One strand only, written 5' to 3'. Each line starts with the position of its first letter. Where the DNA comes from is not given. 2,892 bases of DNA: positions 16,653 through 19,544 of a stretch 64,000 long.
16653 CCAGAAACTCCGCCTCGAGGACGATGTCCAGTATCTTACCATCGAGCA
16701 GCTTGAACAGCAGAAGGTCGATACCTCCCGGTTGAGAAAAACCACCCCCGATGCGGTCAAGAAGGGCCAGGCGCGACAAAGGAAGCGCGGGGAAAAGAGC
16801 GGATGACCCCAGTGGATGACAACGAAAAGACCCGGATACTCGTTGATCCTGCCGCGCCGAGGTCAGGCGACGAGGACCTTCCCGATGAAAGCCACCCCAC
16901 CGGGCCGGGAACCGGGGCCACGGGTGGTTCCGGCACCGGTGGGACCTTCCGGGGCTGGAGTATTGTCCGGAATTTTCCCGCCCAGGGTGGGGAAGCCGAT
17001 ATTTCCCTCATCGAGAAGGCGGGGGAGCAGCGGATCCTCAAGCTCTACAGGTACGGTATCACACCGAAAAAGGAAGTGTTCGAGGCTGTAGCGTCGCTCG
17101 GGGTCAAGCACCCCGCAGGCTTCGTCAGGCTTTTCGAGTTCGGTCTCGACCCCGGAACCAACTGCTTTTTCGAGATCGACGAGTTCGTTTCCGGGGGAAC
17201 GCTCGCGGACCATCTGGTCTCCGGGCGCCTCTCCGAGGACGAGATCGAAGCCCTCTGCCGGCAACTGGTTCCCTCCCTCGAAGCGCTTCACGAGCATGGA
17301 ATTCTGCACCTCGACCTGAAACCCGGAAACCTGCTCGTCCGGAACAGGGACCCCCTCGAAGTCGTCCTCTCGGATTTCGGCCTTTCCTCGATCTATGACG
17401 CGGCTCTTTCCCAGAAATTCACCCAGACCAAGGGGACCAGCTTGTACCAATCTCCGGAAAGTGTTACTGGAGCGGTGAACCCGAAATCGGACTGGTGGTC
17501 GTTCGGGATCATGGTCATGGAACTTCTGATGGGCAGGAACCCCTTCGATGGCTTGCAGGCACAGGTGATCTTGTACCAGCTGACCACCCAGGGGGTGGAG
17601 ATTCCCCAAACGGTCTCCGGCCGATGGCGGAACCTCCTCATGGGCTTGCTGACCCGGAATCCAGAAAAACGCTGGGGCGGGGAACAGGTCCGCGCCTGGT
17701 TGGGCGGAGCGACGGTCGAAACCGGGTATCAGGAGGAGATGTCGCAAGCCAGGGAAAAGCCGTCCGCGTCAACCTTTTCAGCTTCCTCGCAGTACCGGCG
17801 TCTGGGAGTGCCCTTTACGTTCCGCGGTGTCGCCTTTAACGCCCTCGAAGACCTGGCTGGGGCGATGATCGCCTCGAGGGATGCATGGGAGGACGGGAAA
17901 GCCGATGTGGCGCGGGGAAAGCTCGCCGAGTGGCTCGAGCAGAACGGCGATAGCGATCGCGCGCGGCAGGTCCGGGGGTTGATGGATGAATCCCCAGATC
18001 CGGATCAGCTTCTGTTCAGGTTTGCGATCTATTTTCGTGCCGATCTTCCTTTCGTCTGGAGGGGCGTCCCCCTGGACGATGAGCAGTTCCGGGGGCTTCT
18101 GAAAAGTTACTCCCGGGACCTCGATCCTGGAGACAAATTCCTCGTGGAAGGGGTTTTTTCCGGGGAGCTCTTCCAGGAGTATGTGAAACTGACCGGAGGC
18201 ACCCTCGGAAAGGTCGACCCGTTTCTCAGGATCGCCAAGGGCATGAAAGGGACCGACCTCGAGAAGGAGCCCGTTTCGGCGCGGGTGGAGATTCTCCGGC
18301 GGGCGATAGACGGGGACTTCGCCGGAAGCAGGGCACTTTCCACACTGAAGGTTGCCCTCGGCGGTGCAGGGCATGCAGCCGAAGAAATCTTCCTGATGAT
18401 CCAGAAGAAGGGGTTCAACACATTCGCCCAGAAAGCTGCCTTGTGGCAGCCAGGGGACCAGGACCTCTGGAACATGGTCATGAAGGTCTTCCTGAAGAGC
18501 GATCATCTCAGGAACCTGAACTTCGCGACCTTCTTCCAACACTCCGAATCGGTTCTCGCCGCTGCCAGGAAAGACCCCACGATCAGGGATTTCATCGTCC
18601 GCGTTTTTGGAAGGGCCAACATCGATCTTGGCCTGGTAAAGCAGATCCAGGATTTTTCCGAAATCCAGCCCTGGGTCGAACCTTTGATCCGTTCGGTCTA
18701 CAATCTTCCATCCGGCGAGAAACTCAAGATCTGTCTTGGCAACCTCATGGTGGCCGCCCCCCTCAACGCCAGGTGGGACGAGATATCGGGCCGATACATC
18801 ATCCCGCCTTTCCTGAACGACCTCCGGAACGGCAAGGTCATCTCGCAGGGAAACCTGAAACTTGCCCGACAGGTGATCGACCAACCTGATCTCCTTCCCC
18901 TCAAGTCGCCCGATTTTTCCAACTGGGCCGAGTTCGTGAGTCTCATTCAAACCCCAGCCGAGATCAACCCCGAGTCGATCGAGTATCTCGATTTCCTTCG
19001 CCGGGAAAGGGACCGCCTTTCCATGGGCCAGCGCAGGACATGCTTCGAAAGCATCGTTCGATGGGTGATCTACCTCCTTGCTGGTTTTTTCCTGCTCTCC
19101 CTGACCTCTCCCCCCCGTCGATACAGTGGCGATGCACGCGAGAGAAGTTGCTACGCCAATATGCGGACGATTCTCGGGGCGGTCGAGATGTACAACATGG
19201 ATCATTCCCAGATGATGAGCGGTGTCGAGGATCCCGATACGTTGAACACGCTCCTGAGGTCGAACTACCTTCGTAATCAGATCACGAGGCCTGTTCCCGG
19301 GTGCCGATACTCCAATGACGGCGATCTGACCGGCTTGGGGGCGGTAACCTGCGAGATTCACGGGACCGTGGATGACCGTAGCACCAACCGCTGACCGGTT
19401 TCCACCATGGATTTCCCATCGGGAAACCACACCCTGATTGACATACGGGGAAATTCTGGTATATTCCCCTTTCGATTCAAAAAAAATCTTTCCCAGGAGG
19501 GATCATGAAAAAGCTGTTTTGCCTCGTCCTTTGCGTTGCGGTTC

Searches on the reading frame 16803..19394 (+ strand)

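Call 8: search_protein_families(library=pfam, proteins=[window:16803-19394:+], max_evalue=0.001)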
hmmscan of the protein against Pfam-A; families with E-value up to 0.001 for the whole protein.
window:16803-19394:+ (863 aa): 4 families
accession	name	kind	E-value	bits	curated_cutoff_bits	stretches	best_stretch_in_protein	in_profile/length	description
PF00069.31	Pkinase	-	3.9e-33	115.4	31.7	1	125-296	76-257/263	Protein kinase domain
PF07714.23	PK_Tyr_Ser-Thr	-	8.7e-19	68.3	23.1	1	125-291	79-249/258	Protein tyrosine and serine/threonine kinase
PF03109.22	ABC1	-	6.3e-06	25.9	22.9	1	127-207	148-226/244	ABC1 atypical kinase-like domain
PF01636.29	APH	-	0.0001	22.6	23.2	0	165-201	168-203/239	Phosphotransferase enzyme family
